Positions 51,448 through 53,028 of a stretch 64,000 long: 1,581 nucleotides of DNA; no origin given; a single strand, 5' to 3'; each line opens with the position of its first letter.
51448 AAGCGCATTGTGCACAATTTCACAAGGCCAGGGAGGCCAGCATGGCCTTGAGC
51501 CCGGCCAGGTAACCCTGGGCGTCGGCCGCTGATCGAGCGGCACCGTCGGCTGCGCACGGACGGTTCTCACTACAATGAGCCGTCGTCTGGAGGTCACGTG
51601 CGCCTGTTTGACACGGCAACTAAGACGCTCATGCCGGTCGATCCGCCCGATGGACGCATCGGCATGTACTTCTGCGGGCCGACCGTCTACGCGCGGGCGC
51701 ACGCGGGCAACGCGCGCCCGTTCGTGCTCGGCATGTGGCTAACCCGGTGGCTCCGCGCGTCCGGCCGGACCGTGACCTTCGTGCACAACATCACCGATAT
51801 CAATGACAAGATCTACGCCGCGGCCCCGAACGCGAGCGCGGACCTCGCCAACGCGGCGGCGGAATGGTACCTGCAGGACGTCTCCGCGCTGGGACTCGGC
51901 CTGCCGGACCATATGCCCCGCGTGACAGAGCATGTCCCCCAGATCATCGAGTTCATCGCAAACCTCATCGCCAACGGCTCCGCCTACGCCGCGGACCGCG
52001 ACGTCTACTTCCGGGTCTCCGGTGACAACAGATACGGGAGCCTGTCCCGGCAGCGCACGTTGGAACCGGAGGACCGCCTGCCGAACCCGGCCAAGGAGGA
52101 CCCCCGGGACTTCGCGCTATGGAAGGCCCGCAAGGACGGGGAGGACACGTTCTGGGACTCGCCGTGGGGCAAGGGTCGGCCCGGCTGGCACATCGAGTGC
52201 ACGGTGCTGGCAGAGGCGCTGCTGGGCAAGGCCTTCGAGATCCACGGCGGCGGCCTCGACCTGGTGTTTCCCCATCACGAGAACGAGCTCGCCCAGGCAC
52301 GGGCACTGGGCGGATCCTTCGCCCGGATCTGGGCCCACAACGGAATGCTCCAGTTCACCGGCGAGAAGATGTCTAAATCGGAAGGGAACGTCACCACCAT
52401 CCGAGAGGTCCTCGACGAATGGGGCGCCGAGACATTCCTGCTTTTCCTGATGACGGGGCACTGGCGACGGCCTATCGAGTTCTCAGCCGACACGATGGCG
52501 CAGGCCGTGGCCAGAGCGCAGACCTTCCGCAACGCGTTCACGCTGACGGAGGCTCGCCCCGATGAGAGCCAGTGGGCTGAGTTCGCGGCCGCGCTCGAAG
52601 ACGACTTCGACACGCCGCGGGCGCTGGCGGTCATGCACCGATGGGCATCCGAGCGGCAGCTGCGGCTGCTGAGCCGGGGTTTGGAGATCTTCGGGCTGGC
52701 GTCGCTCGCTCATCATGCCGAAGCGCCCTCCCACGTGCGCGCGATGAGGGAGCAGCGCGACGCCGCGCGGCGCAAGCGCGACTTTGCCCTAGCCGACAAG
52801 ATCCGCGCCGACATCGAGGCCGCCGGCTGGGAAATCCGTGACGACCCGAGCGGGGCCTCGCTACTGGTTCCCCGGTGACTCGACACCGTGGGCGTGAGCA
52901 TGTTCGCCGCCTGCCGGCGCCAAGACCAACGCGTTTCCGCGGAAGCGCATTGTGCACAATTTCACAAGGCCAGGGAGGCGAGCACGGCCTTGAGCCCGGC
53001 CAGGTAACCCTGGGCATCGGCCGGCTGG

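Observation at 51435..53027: Extra CysRS-like gene (HIGH reads HAGN) inserted between 96-98 bp direct repeats that duplicate a neighbour's 3' end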

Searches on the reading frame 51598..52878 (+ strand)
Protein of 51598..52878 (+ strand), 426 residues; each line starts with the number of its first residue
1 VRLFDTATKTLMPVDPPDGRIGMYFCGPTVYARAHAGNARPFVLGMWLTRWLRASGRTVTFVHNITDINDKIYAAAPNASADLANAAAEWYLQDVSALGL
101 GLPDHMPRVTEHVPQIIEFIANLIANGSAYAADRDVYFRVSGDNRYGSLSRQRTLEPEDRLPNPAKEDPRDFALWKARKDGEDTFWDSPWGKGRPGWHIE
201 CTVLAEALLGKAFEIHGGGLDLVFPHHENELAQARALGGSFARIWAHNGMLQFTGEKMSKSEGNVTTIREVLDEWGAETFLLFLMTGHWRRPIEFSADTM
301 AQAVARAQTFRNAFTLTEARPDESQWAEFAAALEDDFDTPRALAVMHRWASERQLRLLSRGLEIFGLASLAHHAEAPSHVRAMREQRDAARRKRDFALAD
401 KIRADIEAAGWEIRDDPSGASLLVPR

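Call 7: search_protein_families(library=ncbifam, proteins=[window:51598-52875:+], max_evalue=0.001)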
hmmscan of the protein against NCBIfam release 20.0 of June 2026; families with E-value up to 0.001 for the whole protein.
window:51598-52875:+ (426 aa): 12 families
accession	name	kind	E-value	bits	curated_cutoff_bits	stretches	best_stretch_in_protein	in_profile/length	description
TIGR00435.1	cysS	equivalog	3.9e-110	369.1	340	1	1-422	1-463/466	cysteine--tRNA ligase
TIGR03447.1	mycothiol_MshC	equivalog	9.7e-77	258.5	485.1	1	1-354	18-386/411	cysteine--1-D-myo-inosityl 2-amino-2-deoxy-alpha-D-glucopyranoside ligase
NF011108.0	PRK14536.1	equivalog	9.5e-71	239.1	780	2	2-312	4-335/490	cysteine--tRNA ligase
NF011107.0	PRK14534.1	equivalog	3e-41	141.9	744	1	2-308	4-332/481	cysteine--tRNA ligase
NF008957.0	PRK12300.1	subfamily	1.2e-08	33.4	677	1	246-316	615-686/946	leucine--tRNA ligase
TIGR00392.1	ileS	equivalog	5.4e-08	31.5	621.4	1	243-314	597-669/861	isoleucine--tRNA ligase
NF008900.0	PRK12267.1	equivalog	3.6e-07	29.1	598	1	243-298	286-335/648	methionine--tRNA ligase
TIGR00395.1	leuS_arch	equivalog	2.9e-06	25.6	648.5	1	246-312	609-676/938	leucine--tRNA ligase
NF009687.0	PRK13208.1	equivalog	1.6e-05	23.3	738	1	243-320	520-597/801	valine--tRNA ligase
TIGR00422.1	valS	equivalog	0.00017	19.8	612.1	1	241-321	510-591/863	valine--tRNA ligase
TIGR00398.1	metG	equivalog_domain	0.00021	20.1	336.35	0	248-286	318-356/530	methionine--tRNA ligase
NF004349.1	PRK05729.1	equivalog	0.00063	18.1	704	1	241-321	500-581/860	valine--tRNA ligase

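Call 8: search_protein_families(library=pfam, proteins=[window:51598-52875:+], max_evalue=0.001)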
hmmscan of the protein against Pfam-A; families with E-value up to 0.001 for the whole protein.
window:51598-52875:+ (426 aa): 5 families
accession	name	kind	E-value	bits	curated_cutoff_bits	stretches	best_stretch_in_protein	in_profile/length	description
PF01406.26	tRNA-synt_1e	-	2.4e-98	329.7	27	1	19-304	8-300/301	tRNA synthetases class I (C) catalytic domain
PF09190.17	DALR_2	-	7.7e-05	23.6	22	1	328-352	1-25/57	DALR domain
PF00133.28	tRNA-synt_1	-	0.0004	19.7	22.7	1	241-293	359-411/414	tRNA synthetases class I (I, L, M and V)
PF01921.24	tRNA-synt_1f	-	0.00045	19.7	27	0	254-315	279-340/360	tRNA synthetases class I (K)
PF09334.17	tRNA-synt_1g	-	0.0008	18.7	20.1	0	247-302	317-373/391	tRNA synthetases class I (M)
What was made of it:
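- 51598..52878 (+): cysS-like gene, 426 aa. It encodes a complete class I cysteinyl-tRNA synthetase of the short HxGN lineage. PF01406 E=2e-98 (calls 7, 8).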

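Call 9: find_homologous_proteins(query=window:51598-52875:+, max_evalue=1e-20)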
Query window:51598-52875:+ (426 aa): 8000 proteins with E <= 1e-20 among 8000 candidates; the best 120 are listed.
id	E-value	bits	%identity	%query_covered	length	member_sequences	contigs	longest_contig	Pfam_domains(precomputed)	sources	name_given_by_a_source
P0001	1.4e-284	961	98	100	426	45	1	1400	PF01406.26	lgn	-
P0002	6.9e-282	952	97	100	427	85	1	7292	PF01406.26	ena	-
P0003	1.9e-258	875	88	100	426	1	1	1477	PF01406.26,PF09190.18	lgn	-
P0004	1.9e-257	872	89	100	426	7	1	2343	PF01406.26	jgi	-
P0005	2.3e-257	872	89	100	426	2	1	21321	PF01406.26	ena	-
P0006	2.0e-255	865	88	100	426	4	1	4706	PF01406.26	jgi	jgi:cysteinyl-tRNA synthetase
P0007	7.1e-255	863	87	100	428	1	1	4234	PF01406.26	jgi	jgi:cysteinyl-tRNA synthetase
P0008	4.6e-254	861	88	100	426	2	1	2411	PF01406.26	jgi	jgi:cysteinyl-tRNA synthetase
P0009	2.1e-253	859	87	100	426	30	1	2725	PF01406.26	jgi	-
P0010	2.4e-253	858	87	100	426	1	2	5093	PF01406.26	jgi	jgi:cysteinyl-tRNA synthetase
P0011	3.7e-252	855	87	100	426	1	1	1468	PF01406.26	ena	-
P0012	4.4e-252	854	87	100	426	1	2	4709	PF01406.26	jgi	jgi:cysteinyl-tRNA synthetase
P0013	6.2e-252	854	87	100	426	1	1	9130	PF01406.26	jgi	jgi:cysteinyl-tRNA synthetase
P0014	8.3e-252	853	87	100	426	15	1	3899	PF01406.26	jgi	jgi:cysteinyl-tRNA synthetase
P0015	3.4e-251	851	86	100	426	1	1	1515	PF01406.26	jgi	jgi:cysteinyl-tRNA synthetase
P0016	2.4e-249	845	87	100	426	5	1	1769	PF01406.26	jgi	jgi:cysteinyl-tRNA synthetase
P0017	3.2e-248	842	85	100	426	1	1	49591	PF01406.26,PF00133.29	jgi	-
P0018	4.0e-248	841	86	100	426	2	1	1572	PF01406.26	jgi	jgi:cysteinyl-tRNA synthetase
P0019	6.8e-247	837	88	97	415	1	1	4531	PF01406.26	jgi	jgi:cysteinyl-tRNA synthetase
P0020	1.8e-246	836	84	100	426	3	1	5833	PF01406.26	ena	-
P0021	1.9e-246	836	84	100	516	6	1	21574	PF01406.26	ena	-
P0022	6.3e-246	834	85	100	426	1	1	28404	PF01406.26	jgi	jgi:cysteinyl-tRNA synthetase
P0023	9.1e-246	833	84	100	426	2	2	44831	PF01406.26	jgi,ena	-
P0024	6.0e-245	831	85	100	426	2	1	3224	PF01406.26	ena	-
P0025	5.9e-241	818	86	97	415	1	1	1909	PF01406.26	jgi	jgi:cysteinyl-tRNA synthetase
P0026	1.8e-240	816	82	100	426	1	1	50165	PF01406.26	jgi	jgi:cysteinyl-tRNA synthetase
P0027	9.4e-239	810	84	97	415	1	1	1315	PF01406.26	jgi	jgi:cysteinyl-tRNA synthetase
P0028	7.3e-236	801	82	100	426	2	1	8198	PF01406.26,PF00133.29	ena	-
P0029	3.4e-225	766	81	95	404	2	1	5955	PF01406.26,PF00133.29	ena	-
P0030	8.2e-213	725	87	86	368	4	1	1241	PF01406.26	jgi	jgi:cysteinyl-tRNA synthetase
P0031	8.7e-210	715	72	100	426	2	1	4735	PF01406.26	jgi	jgi:cysteinyl-tRNA synthetase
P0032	9.6e-210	715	71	100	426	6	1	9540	PF01406.26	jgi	jgi:cysteinyl-tRNA synthetase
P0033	1.9e-209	714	72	100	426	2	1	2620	PF01406.26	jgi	jgi:cysteinyl-tRNA synthetase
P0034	1.3e-208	711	71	100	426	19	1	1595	PF01406.26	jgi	jgi:cysteinyl-tRNA synthetase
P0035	1.0e-207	708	72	100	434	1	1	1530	PF01406.26,PF23493.2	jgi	jgi:cysteinyl-tRNA synthetase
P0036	6.7e-207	705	72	100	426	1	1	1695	PF01406.26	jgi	jgi:cysteinyl-tRNA synthetase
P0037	1.1e-205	701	72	100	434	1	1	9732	PF01406.26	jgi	jgi:cysteinyl-tRNA synthetase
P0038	7.6e-205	699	71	100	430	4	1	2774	PF01406.26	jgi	jgi:cysteinyl-tRNA synthetase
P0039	1.4e-195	668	69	100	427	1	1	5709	PF01406.26,PF09190.18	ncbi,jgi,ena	-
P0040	3.9e-194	663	68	100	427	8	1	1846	PF01406.26,PF09190.18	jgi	-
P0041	5.0e-191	653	66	100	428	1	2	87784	PF01406.26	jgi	jgi:cysteinyl-tRNA synthetase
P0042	6.4e-191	653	67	100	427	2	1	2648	PF01406.26,PF09190.18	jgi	jgi:cysteinyl-tRNA synthetase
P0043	3.8e-190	650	68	99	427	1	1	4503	PF01406.26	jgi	jgi:cysteinyl-tRNA synthetase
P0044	7.9e-190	649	66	100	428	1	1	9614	PF01406.26,PF23493.2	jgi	jgi:cysteinyl-tRNA synthetase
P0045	1.6e-189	648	65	100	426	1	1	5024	PF01406.26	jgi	jgi:cysteinyl-tRNA synthetase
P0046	4.3e-189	647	66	100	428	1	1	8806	PF01406.26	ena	-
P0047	9.6e-189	646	66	100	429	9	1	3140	PF01406.26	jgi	jgi:cysteinyl-tRNA synthetase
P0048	3.5e-188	644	66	100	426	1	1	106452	PF01406.26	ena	-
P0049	4.6e-188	643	65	100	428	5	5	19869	PF01406.26,PF23493.2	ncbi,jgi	ncbi:MAG TPA: cysteine--tRNA ligase [Gaiellaceae bacterium]|jgi:cysteinyl-tRNA synthetase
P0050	5.0e-188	643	65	100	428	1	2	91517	PF01406.26,PF09190.18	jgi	jgi:cysteinyl-tRNA synthetase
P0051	1.4e-187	642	67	100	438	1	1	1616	PF01406.26,PF23493.2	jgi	jgi:cysteinyl-tRNA synthetase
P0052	3.2e-187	641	65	100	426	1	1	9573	PF01406.26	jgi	jgi:cysteinyl-tRNA synthetase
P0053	4.4e-187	640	65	100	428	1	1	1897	PF01406.26,PF23493.2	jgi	jgi:cysteinyl-tRNA synthetase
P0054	1.8e-186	638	65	100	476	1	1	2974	PF01406.26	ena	-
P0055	4.9e-186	637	66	100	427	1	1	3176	PF01406.26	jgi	-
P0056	1.0e-185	636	65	100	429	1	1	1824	PF01406.26,PF23493.2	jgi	jgi:cysteinyl-tRNA synthetase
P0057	1.3e-185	635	64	100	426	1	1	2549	PF01406.26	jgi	jgi:cysteinyl-tRNA synthetase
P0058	1.6e-185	635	66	100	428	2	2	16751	PF01406.26,PF09190.18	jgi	jgi:cysteinyl-tRNA synthetase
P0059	3.0e-185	634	65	100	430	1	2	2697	PF01406.26,PF09190.18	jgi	jgi:cysteinyl-tRNA synthetase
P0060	3.3e-185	634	65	100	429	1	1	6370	PF01406.26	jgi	jgi:cysteinyl-tRNA synthetase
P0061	4.6e-185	633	65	99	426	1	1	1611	PF01406.26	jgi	jgi:cysteinyl-tRNA synthetase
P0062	4.8e-185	633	65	100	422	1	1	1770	PF01406.26,PF09190.18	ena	-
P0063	1.1e-184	632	64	100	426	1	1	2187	PF01406.26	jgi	-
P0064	1.4e-184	632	64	100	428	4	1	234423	PF01406.26,PF01921.25,PF09190.18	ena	-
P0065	1.4e-184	632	65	100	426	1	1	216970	PF01406.26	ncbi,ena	-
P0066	1.9e-184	631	64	100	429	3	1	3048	PF09334.18,PF01406.26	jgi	-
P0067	2.4e-184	631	66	100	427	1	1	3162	PF01406.26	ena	-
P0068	2.8e-184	631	65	100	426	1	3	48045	PF01406.26,PF09190.18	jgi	jgi:cysteinyl-tRNA synthetase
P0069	2.8e-184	631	65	100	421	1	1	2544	PF01406.26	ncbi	-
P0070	3.8e-184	630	65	100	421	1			PF01406.26,PF09190.18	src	-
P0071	5.0e-184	630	64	100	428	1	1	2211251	PF01406.26,PF23493.2,PF09190.18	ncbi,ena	-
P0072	6.0e-184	630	66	95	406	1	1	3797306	PF01406.26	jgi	jgi:cysteinyl-tRNA synthetase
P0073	7.8e-184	629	66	99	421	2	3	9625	PF01406.26,PF09190.18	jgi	jgi:cysteinyl-tRNA synthetase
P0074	8.5e-184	629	66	98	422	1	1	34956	PF01406.26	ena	-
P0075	1.8e-183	628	65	100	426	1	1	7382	PF01406.26,PF09190.18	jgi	jgi:cysteinyl-tRNA synthetase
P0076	2.0e-183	628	64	100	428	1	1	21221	PF01406.26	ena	-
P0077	2.8e-183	628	65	100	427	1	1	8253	PF01406.26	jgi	-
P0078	2.9e-183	628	64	99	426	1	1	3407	PF01406.26,PF09190.18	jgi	jgi:cysteinyl-tRNA synthetase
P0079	3.4e-183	627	65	100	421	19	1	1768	PF01406.26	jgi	-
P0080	3.8e-183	627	64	100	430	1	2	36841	PF01406.26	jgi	-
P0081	4.0e-183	627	64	100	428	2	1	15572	PF01406.26,PF23493.2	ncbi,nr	ncbi:MAG TPA: cysteine--tRNA ligase [Gaiellaceae bacterium]|nr:cysteine--tRNA ligase [Gaiellaceae ba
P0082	5.2e-183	627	65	100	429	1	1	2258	PF01406.26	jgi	jgi:cysteinyl-tRNA synthetase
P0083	5.9e-183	627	64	100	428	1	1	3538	PF01406.26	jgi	jgi:cysteinyl-tRNA synthetase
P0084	6.5e-183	626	64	99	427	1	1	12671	PF01406.26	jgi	jgi:cysteinyl-tRNA synthetase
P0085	7.1e-183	626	64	100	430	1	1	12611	PF01406.26,PF09190.18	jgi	jgi:cysteinyl-tRNA synthetase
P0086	1.2e-182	626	64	99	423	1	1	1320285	PF01406.26,PF09190.18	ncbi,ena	-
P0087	1.2e-182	626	63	100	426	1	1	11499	PF01406.26,PF09190.18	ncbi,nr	ncbi:MAG TPA: cysteine--tRNA ligase [Gaiellaceae bacterium]|nr:cysteine--tRNA ligase [Gaiellaceae ba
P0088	1.2e-182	625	64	100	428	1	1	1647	PF01406.26,PF09190.18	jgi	jgi:cysteinyl-tRNA synthetase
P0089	1.3e-182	625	65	100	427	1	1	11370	PF01406.26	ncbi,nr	ncbi:MAG TPA: cysteine--tRNA ligase [Gaiellaceae bacterium]|nr:cysteine--tRNA ligase [Gaiellaceae ba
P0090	1.6e-182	625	65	100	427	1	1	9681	PF01406.26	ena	-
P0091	2.5e-182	624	64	100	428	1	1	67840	PF01406.26,PF23493.2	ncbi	ncbi:MAG TPA: cysteine--tRNA ligase [Gaiellaceae bacterium]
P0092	4.6e-182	624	64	100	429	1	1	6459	PF01406.26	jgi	jgi:cysteinyl-tRNA synthetase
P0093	4.8e-182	624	64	100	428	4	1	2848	PF01406.26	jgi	jgi:cysteinyl-tRNA synthetase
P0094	4.9e-182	623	64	100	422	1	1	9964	PF01406.26,PF09190.18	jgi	jgi:cysteinyl-tRNA synthetase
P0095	5.7e-182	623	64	100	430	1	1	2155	PF01406.26,PF09190.18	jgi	jgi:cysteinyl-tRNA synthetase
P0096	5.9e-182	623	64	100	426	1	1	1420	PF01406.26,PF01921.25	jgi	jgi:cysteinyl-tRNA synthetase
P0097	6.6e-182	623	64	100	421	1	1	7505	PF01406.26,PF09190.18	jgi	jgi:cysteinyl-tRNA synthetase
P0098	9.5e-182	623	63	100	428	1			PF01406.26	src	-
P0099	9.7e-182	623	65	99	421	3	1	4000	PF01406.26,PF09190.18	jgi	jgi:cysteinyl-tRNA synthetase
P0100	9.7e-182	623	63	100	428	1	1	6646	PF01406.26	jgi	jgi:cysteinyl-tRNA synthetase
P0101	1.1e-181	622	64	100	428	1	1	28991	PF01406.26,PF23493.2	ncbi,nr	ncbi:MAG TPA: cysteine--tRNA ligase [Gaiellaceae bacterium]|nr:cysteine--tRNA ligase [Gaiellaceae ba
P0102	1.2e-181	622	63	100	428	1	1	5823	PF01406.26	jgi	jgi:cysteinyl-tRNA synthetase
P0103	1.5e-181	622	66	100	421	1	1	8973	PF01406.26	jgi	jgi:cysteinyl-tRNA synthetase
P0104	1.7e-181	622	64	99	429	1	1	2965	PF01406.26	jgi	jgi:cysteinyl-tRNA synthetase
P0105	1.8e-181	622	64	99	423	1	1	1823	PF01406.26,PF09190.18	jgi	jgi:cysteinyl-tRNA synthetase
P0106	1.8e-181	622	63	99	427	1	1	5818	PF01406.26,PF23493.2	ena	-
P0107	2.0e-181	621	64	100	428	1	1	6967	PF01406.26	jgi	-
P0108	2.3e-181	621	64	100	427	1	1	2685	PF01406.26,PF09190.18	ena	-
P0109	2.8e-181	621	64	100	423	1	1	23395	PF01406.26,PF09190.18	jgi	jgi:cysteinyl-tRNA synthetase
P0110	3.0e-181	621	64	100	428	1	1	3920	PF01406.26,PF23493.2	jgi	-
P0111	3.1e-181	621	64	100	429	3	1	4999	PF01406.26,PF23493.2,PF09190.18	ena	-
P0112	3.2e-181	621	64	100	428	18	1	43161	PF01406.26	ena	-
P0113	3.3e-181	621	64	100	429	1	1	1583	PF01406.26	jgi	jgi:cysteinyl-tRNA synthetase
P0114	3.6e-181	621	64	100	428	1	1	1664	PF01406.26,PF09190.18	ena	-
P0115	3.9e-181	621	64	100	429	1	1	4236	PF01406.26,PF09190.18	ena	-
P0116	5.1e-181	620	85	75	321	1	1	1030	PF01406.26,PF00133.29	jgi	jgi:cysteinyl-tRNA synthetase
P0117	6.0e-181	620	65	100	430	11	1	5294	PF01406.26,PF09190.18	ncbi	ncbi:MAG: cysteine--tRNA ligase [Gaiellaceae bacterium]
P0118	6.1e-181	620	63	100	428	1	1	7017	PF01406.26,PF09190.18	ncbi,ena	-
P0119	6.4e-181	620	65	98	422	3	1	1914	PF01406.26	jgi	jgi:cysteinyl-tRNA synthetase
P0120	6.9e-181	620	65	99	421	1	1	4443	PF01406.26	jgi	jgi:cysteinyl-tRNA synthetase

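Call 10: find_encoding_contigs(protein=window:51598-52878:+, flank=10000, max_places=10)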
Protein window:51598-52878:+ (426 aa): 10 contigs read that carry it; 10 places shown.
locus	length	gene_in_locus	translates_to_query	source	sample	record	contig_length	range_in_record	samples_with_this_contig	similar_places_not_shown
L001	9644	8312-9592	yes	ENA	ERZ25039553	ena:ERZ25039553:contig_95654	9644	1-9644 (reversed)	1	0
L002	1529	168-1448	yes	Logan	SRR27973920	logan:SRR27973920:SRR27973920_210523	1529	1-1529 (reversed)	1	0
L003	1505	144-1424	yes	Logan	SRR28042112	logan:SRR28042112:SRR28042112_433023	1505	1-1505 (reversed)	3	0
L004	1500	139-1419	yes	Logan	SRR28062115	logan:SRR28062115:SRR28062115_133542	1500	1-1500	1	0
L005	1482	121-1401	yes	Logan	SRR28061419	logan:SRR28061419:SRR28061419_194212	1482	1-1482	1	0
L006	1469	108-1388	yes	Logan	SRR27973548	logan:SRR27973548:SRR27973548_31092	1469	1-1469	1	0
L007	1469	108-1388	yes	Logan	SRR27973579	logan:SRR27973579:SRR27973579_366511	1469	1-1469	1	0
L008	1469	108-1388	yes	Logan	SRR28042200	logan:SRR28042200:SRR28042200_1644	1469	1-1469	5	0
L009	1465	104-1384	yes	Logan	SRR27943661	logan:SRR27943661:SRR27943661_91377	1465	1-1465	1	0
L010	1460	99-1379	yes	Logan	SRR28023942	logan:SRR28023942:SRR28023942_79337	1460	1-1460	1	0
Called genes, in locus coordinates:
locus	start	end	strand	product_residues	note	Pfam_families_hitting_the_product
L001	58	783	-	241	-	PF00072:Response_reg, PF00196:GerE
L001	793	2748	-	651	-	PF07730:HisKA_3, PF13581:HATPase_c_2 (weak), PF02518:HATPase_c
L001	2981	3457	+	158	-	PF19728:DUF6220 (weak)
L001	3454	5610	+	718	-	PF07730:HisKA_3, PF02518:HATPase_c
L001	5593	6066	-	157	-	PF01638:HxlR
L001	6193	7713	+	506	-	PF07690:MFS_1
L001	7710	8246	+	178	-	PF13563:2_5_RNA_ligase2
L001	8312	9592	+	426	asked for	PF01406:tRNA-synt_1e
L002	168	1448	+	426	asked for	PF01406:tRNA-synt_1e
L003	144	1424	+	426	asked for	PF01406:tRNA-synt_1e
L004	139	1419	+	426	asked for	PF01406:tRNA-synt_1e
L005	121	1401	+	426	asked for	PF01406:tRNA-synt_1e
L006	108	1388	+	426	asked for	PF01406:tRNA-synt_1e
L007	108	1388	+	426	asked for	PF01406:tRNA-synt_1e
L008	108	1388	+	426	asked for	PF01406:tRNA-synt_1e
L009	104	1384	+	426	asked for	PF01406:tRNA-synt_1e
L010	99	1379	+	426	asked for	PF01406:tRNA-synt_1e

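Call 14: find_related_loci(query=window:51598-52875:+, collection=genome_contigs, flank=10000)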
Query window:51598-52875:+ (426 aa) in genome_contigs; peptide patterns used: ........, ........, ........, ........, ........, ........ (x = any residue, [..] = any of these).
265 stretches matched a pattern; 231 encode a relative of the query (tblastn E <= 1e-3); the best 80 are kept; 80 distinct loci.
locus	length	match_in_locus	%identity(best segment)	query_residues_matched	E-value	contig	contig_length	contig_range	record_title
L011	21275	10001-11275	64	1-424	0e+0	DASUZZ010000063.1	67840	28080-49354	MAG TPA_asm: Gaiellaceae bacterium isolate SMAG_U1938 k141_1728995, whole genome shotgun sequence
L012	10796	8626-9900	64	1-423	5e-180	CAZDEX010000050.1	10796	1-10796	MAG TPA_asm: uncultured Gaiellales bacterium isolate SRP272529_co2_65 genome assembly, contig: NODE_11172_length_10796_c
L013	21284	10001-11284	63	1-426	1e-179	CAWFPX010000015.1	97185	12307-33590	MAG: uncultured Thermoleophilia bacterium isolate MFD05841.bin.2.28 genome assembly, contig: contig_80744, whole genome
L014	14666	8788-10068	65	1-426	2e-179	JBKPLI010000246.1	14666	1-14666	MAG: Actinomycetota bacterium isolate GS_HAYS_MAG_00096 GS_HAYS_000003450565, whole genome shotgun sequence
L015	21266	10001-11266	63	1-426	3e-179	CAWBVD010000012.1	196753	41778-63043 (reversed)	MAG: uncultured Actinomycetes bacterium isolate MFD03975.bin.2.139 genome assembly, contig: contig_41544, whole genome s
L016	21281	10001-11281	64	1-426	2e-178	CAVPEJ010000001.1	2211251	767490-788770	MAG: uncultured Thermoleophilia bacterium isolate MFD10113.bin.2.200 genome assembly, contig: contig_5383, whole genome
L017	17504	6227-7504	65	1-426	3e-178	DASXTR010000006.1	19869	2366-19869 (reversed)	MAG TPA_asm: Gaiellaceae bacterium isolate SMAG_U4697 k141_713254, whole genome shotgun sequence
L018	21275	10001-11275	64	1-423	2e-178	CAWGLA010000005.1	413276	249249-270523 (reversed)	MAG: uncultured Thermoleophilia bacterium isolate MFD02199.bin.2.162 genome assembly, contig: contig_52732, whole genome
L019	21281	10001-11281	63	1-426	3e-178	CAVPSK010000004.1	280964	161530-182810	MAG: uncultured Thermoleophilia bacterium isolate MFD00031.bin.1.47 genome assembly, contig: contig_25727, whole genome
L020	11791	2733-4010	64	1-424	5e-178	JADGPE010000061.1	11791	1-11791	MAG: Thermoleophilia bacterium isolate Chersky.18_23 contig-100_1600, whole genome shotgun sequence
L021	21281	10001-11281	63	1-426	6e-178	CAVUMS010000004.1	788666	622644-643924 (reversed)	MAG: uncultured Thermoleophilia bacterium isolate MFD06298.bin.2.67 genome assembly, contig: contig_51886, whole genome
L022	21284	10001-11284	63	1-426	1e-177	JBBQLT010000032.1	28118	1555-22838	MAG: Gaiellales bacterium isolate Co_metawrap_480 Cmw_480_k141_24982519_length_28118_cov_18.0000, whole genome shotgun s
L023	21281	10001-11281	63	1-425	4e-177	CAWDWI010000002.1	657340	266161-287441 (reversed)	MAG: uncultured Thermoleophilia bacterium isolate MFD05841.bin.1.158 genome assembly, contig: contig_18363, whole genome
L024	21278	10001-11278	64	1-424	5e-177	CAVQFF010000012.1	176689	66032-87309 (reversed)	MAG: uncultured Thermoleophilia bacterium isolate MFD05521.bin.2.67 genome assembly, contig: contig_25838, whole genome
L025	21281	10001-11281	64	1-426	2e-176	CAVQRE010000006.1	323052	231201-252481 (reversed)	MAG: uncultured Thermoleophilia bacterium isolate MFD02134.bin.2.211 genome assembly, contig: contig_16339, whole genome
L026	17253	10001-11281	62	1-425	3e-176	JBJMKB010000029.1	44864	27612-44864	MAG: Gaiellaceae bacterium isolate H3_16_all_fractions_metab_conc_32_69_0 k255_2497026, whole genome shotgun sequence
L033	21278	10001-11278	62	1-424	8e-174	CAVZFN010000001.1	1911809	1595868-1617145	MAG: uncultured Thermoleophilia bacterium isolate MFD05537.bin.1.28 genome assembly, contig: contig_2177, whole genome s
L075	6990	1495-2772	63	1-426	1e-168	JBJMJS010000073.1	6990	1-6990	MAG: Gaiellaceae bacterium isolate H3_18_all_fractions_metab_conc_30_69_22 k255_3282850, whole genome shotgun sequence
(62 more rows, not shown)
